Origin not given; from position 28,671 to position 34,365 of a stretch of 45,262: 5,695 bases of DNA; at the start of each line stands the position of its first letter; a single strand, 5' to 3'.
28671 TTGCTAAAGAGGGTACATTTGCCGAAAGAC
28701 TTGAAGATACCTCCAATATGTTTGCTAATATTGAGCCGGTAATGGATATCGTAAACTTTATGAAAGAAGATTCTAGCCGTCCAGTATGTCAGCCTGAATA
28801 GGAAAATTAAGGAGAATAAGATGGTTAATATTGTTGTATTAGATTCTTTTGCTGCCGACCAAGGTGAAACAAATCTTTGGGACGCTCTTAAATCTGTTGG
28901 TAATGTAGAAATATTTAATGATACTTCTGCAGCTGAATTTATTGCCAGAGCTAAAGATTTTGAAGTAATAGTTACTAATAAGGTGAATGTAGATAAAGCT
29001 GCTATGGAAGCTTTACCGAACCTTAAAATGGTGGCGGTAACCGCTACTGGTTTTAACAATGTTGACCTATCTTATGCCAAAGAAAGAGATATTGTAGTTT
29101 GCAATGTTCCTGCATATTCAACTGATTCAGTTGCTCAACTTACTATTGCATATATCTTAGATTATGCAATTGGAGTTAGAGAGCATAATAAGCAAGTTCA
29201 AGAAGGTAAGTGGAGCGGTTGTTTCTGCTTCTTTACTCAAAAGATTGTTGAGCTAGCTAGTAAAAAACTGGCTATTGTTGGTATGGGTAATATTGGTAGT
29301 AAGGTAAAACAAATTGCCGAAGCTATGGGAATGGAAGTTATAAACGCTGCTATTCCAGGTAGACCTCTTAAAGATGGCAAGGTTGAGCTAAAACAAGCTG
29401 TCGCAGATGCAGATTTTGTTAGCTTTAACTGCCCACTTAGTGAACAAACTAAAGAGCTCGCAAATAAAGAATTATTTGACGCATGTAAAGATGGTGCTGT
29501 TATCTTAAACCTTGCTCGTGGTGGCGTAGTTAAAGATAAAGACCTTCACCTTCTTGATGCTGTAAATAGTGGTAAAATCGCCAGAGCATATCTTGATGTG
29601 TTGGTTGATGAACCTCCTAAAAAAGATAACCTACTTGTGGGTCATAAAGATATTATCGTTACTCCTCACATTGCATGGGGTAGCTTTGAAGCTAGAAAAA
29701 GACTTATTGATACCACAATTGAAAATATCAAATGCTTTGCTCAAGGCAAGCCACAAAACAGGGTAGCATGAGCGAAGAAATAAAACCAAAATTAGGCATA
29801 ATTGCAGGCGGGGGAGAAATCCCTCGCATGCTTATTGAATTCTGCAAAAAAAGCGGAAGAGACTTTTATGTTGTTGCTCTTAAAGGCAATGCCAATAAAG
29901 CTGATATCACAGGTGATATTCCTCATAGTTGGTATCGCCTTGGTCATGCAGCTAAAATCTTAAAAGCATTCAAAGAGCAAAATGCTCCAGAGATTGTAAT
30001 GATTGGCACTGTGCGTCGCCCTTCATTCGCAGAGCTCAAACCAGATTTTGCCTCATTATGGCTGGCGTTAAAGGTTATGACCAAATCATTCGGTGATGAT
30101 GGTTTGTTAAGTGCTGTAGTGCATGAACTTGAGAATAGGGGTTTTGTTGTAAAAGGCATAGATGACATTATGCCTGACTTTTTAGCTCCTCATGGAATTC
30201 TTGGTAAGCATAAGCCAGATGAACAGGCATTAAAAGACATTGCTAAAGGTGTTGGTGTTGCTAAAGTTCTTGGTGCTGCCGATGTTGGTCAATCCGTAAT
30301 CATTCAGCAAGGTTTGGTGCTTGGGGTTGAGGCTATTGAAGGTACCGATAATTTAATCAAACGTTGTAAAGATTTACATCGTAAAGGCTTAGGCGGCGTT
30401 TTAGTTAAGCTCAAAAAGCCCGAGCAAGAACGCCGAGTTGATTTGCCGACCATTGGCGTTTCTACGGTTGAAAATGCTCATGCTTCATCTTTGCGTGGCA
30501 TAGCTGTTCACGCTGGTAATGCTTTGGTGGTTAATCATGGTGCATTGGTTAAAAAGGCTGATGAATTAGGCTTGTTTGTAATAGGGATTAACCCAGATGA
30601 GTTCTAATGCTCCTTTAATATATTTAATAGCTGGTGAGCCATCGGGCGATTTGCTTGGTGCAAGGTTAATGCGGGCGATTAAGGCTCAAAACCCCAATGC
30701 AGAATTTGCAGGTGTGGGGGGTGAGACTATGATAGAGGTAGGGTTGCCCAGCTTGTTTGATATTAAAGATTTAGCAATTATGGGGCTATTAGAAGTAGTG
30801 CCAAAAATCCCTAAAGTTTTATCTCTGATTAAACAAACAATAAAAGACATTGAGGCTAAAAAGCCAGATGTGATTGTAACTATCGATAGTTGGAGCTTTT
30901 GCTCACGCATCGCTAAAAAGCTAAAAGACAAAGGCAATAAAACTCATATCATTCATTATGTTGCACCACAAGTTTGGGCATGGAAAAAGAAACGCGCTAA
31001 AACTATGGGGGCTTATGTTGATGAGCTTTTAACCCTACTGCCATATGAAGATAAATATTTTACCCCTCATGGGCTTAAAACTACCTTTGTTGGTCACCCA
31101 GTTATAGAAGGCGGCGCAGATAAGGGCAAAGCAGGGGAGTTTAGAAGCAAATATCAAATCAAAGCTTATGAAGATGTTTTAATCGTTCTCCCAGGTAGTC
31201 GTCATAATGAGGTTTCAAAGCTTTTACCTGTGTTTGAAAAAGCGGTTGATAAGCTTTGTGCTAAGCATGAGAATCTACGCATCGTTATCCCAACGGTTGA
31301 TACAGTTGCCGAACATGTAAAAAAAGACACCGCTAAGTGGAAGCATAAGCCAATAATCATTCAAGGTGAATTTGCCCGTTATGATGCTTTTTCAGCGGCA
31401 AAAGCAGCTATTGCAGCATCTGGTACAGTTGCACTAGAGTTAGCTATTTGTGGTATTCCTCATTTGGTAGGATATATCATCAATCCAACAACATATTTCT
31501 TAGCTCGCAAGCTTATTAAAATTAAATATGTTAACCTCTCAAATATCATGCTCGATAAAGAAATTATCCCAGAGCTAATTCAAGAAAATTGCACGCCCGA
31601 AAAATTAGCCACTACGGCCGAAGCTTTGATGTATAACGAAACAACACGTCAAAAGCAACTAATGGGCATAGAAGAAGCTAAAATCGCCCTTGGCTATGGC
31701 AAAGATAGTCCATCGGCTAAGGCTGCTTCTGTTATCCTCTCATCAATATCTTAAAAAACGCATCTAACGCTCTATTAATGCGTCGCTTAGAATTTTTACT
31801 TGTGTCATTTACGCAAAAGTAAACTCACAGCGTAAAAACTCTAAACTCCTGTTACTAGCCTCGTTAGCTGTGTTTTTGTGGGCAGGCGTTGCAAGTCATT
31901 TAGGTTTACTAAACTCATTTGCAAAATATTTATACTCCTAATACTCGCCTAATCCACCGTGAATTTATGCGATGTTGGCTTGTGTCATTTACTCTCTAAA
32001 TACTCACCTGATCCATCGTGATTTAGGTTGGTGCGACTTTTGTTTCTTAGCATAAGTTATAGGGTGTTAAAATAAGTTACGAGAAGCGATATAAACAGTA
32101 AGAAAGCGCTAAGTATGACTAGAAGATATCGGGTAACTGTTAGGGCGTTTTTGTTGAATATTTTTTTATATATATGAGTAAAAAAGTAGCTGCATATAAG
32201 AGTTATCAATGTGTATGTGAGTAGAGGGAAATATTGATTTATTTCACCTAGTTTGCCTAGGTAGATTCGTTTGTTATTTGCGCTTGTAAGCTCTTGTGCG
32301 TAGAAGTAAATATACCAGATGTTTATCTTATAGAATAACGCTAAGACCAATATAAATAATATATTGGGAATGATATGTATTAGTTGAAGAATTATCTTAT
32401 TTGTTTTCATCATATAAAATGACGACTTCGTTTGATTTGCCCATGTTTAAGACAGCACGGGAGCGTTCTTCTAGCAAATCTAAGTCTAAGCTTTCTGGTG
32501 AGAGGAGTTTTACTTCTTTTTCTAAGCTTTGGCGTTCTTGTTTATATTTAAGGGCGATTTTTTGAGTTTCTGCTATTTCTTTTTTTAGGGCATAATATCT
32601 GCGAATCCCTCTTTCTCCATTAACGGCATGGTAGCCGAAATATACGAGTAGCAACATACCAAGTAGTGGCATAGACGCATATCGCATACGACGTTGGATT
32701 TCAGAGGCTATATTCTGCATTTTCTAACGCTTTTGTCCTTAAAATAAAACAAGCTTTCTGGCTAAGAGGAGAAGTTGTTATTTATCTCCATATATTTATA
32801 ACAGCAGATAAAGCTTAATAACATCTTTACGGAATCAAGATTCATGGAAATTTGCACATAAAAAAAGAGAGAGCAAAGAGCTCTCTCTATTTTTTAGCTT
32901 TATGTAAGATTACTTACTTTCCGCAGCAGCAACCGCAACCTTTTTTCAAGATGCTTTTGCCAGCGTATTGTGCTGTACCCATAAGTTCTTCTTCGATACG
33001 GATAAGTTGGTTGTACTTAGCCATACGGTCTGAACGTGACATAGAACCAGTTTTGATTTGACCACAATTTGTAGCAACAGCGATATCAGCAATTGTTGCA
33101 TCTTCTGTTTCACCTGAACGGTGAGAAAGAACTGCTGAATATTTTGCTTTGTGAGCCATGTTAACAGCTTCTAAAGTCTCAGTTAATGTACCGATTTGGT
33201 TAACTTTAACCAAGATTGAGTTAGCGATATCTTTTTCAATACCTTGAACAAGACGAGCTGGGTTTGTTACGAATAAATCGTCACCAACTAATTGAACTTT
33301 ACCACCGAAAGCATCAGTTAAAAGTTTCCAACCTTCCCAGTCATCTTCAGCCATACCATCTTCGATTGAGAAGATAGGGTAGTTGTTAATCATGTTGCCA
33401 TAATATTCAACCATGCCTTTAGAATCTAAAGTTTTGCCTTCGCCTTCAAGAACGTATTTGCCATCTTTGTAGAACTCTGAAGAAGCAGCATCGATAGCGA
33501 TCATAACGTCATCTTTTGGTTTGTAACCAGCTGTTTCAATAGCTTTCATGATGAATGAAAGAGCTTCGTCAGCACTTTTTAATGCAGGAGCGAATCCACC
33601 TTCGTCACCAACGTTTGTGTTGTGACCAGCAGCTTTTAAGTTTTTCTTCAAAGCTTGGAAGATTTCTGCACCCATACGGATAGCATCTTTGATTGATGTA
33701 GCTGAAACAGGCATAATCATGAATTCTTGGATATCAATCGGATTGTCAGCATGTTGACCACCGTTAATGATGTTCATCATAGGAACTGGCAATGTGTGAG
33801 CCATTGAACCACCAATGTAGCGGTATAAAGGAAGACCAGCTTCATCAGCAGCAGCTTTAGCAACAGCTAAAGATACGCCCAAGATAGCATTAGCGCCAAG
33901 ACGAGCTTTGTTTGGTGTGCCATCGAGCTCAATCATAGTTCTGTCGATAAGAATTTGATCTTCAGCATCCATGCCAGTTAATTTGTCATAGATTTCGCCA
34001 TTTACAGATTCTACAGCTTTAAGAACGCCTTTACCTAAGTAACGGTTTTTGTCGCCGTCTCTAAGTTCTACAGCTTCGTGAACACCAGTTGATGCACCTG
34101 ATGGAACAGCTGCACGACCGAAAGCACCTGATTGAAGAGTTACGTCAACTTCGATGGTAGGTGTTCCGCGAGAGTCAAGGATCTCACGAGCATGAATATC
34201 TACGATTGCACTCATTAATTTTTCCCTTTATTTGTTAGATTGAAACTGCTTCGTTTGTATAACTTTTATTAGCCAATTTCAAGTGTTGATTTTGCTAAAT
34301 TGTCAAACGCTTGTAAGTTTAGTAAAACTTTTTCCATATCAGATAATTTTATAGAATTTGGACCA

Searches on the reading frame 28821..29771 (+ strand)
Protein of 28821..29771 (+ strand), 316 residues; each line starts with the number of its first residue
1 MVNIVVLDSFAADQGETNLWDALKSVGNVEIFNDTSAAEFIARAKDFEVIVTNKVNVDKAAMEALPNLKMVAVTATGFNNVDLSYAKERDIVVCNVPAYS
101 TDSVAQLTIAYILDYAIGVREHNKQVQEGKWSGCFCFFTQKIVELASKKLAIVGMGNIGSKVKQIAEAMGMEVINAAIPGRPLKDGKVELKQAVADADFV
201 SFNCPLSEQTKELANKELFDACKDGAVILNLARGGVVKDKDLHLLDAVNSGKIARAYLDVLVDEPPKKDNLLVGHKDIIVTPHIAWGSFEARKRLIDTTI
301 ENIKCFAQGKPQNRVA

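Call 67: search_protein_families(library=ncbifam, proteins=[window:28821-29771:+], max_evalue=0.00001)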
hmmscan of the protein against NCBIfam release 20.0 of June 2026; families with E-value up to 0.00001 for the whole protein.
window:28821-29771:+ (316 aa): 21 families
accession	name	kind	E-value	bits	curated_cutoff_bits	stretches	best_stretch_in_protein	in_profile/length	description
NF005069.0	PRK06487.1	equivalog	2.5e-88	296.2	448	1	4-315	6-319/320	2-hydroxyacid dehydrogenase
NF006263.0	PRK08410.1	equivalog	1.5e-77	261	389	1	3-309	2-309/311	D-2-hydroxyacid dehydrogenase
NF005387.0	PRK06932.1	equivalog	1.3e-68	231.3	492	1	32-308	30-311/314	2-hydroxyacid dehydrogenase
TIGR01327.1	PGDH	equivalog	2e-52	178.7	454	1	22-313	15-307/525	phosphoglycerate dehydrogenase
NF009714.1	PRK13243.1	equivalog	5.9e-46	157.3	455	1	27-310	23-316/332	glyoxylate reductase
NF008759.0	PRK11790.1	equivalog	3.2e-43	147.9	404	1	29-299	36-309/410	phosphoglycerate dehydrogenase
NF041369.1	Dhydh_Halo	equivalog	3.8e-37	128.2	400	1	45-315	39-304/305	D-2-hydroxyacid dehydrogenase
NF011938.0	PRK15409.1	equivalog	2.7e-36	125.2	492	1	25-310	24-312/324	glyoxylate/hydroxypyruvate reductase GhrB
NF006374.0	PRK08605.1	subfamily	2.8e-33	115.4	356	1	20-302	20-317/332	D-lactate dehydrogenase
NF009127.0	PRK12480.1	equivalog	8.1e-31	107.2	579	1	29-300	28-313/330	D-lactate dehydrogenase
NF005027.0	PRK06436.1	equivalog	1.5e-29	103.1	261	1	67-315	49-288/303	2-hydroxyacid dehydrogenase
NF005750.0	PRK07574.1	equivalog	2e-29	102.8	329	1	33-311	77-361/386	NAD-dependent formate dehydrogenase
NF001309.0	PRK00257.1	equivalog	7.9e-29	100.8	434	1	45-309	36-280/379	4-phosphoerythronate dehydrogenase PdxB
NF000492.1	vanH_gen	exception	1.3e-24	86.8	540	1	34-264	30-255/312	D-lactate dehydrogenase VanH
NF000371.1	vanH_Agroup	exception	5.4e-19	68.5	700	1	10-304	9-313/322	VanH-A/VanH-Pt family D-lactate dehydrogenase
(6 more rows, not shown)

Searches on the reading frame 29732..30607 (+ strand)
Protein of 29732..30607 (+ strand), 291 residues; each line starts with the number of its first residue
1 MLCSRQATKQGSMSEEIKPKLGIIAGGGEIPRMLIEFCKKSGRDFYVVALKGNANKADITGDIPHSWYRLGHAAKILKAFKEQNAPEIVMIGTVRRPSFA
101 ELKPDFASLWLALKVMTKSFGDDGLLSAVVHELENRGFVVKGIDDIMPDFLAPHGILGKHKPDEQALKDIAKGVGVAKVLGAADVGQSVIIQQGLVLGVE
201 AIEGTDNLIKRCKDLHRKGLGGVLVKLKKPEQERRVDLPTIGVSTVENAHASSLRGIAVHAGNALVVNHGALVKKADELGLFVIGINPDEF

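Call 67: search_protein_families(library=ncbifam, proteins=[window:29732-30607:+], max_evalue=0.00001)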
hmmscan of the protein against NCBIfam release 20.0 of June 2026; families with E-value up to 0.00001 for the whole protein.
window:29732-30607:+ (291 aa): 1 family
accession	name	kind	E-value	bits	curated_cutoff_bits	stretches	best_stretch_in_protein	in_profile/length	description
NF047836.1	UDPdiagluDHLpxI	equivalog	3.5e-73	246.3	400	1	20-288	1-274/275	UDP-2,3-diacylglucosamine diphosphatase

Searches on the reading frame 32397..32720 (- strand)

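Call 67: search_protein_families(library=ncbifam, proteins=[window:32397-32720:-], max_evalue=0.00001)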
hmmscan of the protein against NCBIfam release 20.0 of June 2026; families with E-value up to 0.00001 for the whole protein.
window:32397-32720:- (107 aa): 1 family
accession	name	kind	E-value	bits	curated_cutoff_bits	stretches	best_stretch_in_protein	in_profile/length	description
NF002058.0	PRK00888.1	equivalog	3e-08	33.5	101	1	19-100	6-84/111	cell division protein FtsB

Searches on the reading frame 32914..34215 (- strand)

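Call 67: search_protein_families(library=ncbifam, proteins=[window:32914-34215:-], max_evalue=0.00001)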
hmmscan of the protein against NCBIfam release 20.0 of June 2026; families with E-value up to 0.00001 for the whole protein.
window:32914-34215:- (433 aa): 2 families
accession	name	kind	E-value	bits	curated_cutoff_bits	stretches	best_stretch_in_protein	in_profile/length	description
TIGR01060.2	eno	equivalog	1.8e-208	692.4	300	1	4-424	1-423/425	phosphopyruvate hydratase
NF006223.0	PRK08350.1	equivalog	2.3e-31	109.3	624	2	1-186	1-166/341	hypothetical protein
